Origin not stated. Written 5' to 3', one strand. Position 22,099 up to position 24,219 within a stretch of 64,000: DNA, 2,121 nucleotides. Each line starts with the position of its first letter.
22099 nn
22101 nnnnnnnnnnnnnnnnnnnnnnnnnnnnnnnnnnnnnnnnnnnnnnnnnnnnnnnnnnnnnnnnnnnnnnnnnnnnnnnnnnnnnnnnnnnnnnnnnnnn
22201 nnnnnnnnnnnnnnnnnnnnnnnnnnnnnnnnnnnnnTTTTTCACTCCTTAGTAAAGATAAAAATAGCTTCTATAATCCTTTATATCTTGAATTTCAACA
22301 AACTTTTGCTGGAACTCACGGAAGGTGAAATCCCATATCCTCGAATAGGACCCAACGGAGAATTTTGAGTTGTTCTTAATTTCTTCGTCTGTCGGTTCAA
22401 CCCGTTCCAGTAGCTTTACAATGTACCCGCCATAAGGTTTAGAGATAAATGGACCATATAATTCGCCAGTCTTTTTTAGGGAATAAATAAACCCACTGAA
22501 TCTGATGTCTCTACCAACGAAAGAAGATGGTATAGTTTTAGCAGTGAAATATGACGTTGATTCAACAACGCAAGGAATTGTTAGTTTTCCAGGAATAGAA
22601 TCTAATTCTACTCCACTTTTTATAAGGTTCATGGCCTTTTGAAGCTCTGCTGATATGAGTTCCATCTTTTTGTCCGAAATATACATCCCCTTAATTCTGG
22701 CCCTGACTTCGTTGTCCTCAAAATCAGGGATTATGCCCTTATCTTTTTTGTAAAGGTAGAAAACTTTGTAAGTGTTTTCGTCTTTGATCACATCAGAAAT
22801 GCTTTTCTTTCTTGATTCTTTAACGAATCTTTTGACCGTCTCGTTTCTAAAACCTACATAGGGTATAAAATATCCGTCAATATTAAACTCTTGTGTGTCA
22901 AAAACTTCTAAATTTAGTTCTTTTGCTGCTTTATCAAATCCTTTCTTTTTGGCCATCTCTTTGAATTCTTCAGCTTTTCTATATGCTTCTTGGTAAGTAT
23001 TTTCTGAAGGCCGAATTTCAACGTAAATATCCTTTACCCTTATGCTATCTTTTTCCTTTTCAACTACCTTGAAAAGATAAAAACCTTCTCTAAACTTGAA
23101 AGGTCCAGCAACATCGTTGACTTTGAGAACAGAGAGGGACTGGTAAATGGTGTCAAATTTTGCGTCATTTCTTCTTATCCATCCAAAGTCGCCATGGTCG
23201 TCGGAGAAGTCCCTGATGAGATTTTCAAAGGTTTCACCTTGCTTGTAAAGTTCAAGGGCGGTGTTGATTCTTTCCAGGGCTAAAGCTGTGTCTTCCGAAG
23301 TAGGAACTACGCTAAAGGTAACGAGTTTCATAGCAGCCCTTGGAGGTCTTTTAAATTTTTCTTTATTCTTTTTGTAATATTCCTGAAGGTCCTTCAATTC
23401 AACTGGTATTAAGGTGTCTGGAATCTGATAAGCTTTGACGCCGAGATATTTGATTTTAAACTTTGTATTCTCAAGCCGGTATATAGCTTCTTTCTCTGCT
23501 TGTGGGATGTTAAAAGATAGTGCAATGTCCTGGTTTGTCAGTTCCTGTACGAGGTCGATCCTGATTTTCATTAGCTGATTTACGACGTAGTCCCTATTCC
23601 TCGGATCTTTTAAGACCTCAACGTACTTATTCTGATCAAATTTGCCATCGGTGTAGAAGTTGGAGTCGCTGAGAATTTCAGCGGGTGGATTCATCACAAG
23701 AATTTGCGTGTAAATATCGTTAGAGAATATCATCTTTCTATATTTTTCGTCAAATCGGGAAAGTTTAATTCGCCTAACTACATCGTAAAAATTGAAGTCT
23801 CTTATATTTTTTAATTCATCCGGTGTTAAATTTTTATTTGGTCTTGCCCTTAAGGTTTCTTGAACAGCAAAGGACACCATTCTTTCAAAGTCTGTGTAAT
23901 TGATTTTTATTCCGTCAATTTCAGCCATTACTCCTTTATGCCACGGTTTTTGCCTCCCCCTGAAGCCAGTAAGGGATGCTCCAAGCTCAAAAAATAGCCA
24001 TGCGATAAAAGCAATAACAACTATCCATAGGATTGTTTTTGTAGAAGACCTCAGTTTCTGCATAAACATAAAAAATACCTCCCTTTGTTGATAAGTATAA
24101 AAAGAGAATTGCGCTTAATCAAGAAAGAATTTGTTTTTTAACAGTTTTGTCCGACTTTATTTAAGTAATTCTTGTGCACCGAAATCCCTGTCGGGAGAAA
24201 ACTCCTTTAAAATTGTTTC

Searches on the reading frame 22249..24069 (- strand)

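Call 9: search_protein_families(library=ncbifam, proteins=[window:22249-24069:-], max_evalue=0.01)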
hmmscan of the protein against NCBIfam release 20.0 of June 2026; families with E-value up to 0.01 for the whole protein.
window:22249-24069:- (606 aa): 1 family
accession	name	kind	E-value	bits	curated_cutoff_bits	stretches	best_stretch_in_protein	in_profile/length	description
NF008054.0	PRK10788.1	equivalog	7.1e-11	41.5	493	2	175-335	207-355/626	peptidylprolyl isomerase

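Call 10: search_protein_families(library=pfam, proteins=[window:22249-24069:-], max_evalue=0.01)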
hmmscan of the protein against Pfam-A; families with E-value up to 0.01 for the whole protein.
window:22249-24069:- (606 aa): 5 families
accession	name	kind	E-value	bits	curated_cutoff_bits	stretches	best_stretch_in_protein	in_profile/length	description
PF13145.12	Rotamase_2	-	1.6e-13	52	27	1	226-342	4-112/121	PPIC-type PPIASE domain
PF13623.11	SurA_N_2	-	8.2e-12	45.7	28.5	1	3-153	1-145/145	SurA-like N-terminal domain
PF13624.11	SurA_N_3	-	2.9e-10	40.6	27.2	1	3-155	2-140/162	SurA-like N-terminal domain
PF00639.27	Rotamase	-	1.2e-09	39.5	21.7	1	255-335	9-95/97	PPIC-type PPIASE domain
PF13616.12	Rotamase_3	-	1.3e-07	32.6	22.5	1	244-338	15-115/116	PPIC-type PPIASE domain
